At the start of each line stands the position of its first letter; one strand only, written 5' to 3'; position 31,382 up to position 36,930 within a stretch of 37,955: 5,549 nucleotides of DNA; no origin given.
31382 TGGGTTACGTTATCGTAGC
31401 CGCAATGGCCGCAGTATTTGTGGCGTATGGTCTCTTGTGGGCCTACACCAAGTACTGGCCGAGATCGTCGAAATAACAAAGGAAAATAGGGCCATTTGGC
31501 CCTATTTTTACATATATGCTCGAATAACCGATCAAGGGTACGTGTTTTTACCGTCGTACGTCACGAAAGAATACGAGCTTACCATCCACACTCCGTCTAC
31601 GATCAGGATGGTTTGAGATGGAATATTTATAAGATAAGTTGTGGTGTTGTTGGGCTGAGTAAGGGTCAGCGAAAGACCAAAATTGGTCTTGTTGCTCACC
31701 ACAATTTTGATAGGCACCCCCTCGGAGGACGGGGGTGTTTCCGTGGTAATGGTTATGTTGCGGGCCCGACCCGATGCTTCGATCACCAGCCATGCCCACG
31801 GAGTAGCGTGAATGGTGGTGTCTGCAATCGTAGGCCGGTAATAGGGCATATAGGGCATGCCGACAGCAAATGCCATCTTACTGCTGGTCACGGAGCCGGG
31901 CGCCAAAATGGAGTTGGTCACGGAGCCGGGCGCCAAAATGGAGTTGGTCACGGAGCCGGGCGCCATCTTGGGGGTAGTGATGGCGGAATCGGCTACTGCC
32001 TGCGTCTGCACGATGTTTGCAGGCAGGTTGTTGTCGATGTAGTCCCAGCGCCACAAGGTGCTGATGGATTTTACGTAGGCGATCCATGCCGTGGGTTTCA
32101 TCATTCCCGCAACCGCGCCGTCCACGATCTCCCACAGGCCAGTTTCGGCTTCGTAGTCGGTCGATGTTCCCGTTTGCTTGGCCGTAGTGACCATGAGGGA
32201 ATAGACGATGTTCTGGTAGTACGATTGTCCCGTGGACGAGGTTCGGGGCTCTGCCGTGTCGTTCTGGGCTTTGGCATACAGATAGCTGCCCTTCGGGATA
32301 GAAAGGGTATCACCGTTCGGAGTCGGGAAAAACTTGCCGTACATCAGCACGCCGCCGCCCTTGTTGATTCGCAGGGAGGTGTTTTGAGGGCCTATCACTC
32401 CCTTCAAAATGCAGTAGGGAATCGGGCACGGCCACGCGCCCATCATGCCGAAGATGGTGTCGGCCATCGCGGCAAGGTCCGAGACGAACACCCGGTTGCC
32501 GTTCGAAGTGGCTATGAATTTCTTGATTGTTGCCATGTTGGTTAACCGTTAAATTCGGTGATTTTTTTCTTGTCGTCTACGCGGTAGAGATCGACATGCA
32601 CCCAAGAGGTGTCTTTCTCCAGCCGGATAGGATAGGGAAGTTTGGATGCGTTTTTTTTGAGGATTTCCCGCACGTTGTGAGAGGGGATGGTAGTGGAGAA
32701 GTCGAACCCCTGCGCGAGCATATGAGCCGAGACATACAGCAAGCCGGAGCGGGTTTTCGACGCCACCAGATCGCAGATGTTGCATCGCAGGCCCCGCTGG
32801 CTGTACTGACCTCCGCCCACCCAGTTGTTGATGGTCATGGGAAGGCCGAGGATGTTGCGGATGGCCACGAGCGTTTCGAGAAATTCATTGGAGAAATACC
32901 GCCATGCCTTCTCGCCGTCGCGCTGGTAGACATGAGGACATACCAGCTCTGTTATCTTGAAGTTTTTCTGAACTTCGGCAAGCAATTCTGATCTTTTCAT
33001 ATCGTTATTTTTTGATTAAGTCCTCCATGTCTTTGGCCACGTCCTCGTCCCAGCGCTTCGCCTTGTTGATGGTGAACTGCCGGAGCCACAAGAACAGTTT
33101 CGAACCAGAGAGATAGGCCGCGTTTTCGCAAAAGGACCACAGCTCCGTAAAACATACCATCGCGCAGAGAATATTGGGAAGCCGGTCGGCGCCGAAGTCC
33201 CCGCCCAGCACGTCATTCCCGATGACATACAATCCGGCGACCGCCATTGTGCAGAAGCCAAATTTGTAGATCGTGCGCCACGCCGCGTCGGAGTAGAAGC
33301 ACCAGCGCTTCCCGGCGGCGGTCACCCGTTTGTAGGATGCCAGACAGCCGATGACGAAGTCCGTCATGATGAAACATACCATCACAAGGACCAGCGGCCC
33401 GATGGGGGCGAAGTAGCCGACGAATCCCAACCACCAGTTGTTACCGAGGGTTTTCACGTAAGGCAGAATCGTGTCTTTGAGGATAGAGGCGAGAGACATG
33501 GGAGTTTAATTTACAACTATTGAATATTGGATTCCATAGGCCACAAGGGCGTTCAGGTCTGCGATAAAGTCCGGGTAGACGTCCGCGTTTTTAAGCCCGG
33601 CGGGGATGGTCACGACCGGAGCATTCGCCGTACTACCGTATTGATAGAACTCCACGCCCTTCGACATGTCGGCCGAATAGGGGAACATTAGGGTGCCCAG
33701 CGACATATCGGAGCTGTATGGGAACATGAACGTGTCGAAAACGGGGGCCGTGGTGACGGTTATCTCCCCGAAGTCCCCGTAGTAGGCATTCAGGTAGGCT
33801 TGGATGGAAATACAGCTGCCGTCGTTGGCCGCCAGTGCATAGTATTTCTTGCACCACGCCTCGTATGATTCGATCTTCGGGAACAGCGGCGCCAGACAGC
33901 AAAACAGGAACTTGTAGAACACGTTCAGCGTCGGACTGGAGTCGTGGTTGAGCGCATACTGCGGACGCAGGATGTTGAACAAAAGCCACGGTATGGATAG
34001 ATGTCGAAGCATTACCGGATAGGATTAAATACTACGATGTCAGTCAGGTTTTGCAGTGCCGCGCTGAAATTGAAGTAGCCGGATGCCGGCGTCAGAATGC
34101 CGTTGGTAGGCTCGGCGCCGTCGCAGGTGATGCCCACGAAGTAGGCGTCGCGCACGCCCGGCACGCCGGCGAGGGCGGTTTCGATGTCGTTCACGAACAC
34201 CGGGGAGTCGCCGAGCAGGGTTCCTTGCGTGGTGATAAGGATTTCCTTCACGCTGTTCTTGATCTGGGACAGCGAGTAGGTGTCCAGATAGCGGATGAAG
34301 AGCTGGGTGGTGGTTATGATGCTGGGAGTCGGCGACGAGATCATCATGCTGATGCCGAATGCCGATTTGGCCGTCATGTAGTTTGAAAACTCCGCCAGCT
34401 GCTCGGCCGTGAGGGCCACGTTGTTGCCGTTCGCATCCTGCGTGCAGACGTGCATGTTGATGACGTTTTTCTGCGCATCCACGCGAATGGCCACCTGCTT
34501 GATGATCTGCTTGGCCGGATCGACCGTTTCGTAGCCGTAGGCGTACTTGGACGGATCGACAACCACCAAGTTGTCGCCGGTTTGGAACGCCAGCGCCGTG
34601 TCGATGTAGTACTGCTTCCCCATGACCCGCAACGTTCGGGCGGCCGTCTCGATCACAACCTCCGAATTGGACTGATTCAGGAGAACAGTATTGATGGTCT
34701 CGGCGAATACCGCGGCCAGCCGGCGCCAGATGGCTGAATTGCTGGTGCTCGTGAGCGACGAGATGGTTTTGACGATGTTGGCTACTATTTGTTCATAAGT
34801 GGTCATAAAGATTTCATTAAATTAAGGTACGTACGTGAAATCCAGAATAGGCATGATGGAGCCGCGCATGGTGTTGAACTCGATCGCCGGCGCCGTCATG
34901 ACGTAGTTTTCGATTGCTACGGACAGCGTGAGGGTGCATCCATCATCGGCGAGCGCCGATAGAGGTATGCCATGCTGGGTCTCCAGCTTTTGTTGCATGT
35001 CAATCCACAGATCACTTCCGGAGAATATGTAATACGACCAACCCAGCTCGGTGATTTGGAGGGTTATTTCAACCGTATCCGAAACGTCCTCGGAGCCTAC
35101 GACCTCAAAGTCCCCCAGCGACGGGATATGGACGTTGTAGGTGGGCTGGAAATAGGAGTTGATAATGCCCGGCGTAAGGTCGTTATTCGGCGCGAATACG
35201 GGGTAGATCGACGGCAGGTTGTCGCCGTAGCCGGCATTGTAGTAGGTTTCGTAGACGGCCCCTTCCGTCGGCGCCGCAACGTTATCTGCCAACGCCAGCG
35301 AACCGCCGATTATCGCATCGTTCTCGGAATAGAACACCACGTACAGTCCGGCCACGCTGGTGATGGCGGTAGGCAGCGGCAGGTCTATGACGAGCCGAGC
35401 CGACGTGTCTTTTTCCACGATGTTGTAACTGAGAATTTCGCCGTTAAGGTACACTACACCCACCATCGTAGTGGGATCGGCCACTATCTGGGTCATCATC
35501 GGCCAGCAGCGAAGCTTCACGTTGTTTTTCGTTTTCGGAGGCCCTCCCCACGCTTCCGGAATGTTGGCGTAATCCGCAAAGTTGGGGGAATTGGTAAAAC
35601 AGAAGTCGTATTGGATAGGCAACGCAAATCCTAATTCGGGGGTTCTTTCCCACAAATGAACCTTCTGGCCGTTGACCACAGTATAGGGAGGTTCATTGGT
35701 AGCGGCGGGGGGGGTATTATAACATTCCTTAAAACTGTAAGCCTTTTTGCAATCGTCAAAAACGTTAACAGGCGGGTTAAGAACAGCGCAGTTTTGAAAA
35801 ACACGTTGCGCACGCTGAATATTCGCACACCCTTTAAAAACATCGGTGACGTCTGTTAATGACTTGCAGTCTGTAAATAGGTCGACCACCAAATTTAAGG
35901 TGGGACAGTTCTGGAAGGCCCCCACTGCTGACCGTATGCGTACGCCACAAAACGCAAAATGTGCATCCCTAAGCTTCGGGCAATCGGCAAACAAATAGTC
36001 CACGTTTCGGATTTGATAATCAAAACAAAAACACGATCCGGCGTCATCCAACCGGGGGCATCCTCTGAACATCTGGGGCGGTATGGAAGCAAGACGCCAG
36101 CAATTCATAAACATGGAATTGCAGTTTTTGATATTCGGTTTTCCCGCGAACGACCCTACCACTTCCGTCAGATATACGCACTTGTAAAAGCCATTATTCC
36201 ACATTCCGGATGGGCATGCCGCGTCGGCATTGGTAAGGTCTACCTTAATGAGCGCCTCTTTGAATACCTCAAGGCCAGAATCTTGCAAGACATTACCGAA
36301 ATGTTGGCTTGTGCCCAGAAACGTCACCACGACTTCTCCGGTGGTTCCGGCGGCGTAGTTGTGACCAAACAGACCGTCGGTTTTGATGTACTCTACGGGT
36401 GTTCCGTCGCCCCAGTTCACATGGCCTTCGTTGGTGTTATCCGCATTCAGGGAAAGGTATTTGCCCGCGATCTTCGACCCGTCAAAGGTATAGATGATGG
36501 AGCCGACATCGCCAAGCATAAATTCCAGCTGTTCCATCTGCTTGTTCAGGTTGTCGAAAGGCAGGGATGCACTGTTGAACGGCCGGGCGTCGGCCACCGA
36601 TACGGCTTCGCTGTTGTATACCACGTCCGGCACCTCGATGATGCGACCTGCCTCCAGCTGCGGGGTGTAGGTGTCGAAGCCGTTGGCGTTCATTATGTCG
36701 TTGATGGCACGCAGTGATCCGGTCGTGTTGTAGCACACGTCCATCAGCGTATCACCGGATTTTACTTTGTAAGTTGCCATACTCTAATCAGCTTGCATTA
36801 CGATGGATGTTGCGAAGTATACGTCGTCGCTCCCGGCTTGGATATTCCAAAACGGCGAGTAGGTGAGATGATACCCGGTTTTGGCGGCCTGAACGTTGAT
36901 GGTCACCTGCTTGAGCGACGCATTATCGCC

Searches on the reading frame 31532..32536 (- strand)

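Call 39: search_protein_families(library=phrogs, proteins=[window:31532-32536:-], max_evalue=0.001)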
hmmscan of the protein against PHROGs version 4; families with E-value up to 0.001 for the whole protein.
window:31532-32536:- (334 aa): 2 families
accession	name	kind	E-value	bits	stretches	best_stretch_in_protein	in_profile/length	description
phrog_892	-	tail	2.5e-08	33.9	1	170-222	344-396/782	tail fiber protein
phrog_28766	-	tail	1.6e-05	24.4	1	171-226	166-221/472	tail fiber protein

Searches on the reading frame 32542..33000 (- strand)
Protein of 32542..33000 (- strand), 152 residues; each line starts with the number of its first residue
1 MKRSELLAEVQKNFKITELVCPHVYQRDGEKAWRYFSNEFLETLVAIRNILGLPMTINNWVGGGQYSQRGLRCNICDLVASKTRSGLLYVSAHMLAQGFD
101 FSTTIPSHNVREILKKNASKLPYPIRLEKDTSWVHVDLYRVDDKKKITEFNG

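Call 39: search_protein_families(library=phrogs, proteins=[window:32542-33000:-], max_evalue=0.001)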
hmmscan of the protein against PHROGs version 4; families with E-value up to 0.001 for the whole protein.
window:32542-33000:- (152 aa): 1 family
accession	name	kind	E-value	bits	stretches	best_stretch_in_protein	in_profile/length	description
phrog_894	-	lysis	6.1e-14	52.8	1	10-139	46-162/389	endolysin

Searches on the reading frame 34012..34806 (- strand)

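Call 39: search_protein_families(library=phrogs, proteins=[window:34012-34806:-], max_evalue=0.001)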
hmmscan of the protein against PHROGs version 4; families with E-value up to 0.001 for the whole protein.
window:34012-34806:- (264 aa): 1 family
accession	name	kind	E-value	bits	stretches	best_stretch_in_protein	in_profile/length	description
phrog_38413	-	unknown function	2.3e-17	64.3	1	14-226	21-238/284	-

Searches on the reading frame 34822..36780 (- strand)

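Call 39: search_protein_families(library=phrogs, proteins=[window:34822-36780:-], max_evalue=0.001)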
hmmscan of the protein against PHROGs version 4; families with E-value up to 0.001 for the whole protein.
window:34822-36780:- (652 aa): 3 families
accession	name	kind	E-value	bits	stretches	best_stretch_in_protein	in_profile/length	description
phrog_9915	-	unknown function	7.8e-16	57.5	2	263-346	1481-1568/1813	-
phrog_380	-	lysis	0.00028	21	0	3-54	185-238/309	endolysin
phrog_46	-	tail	0.00076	20.5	0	1-57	7-65/130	baseplate hub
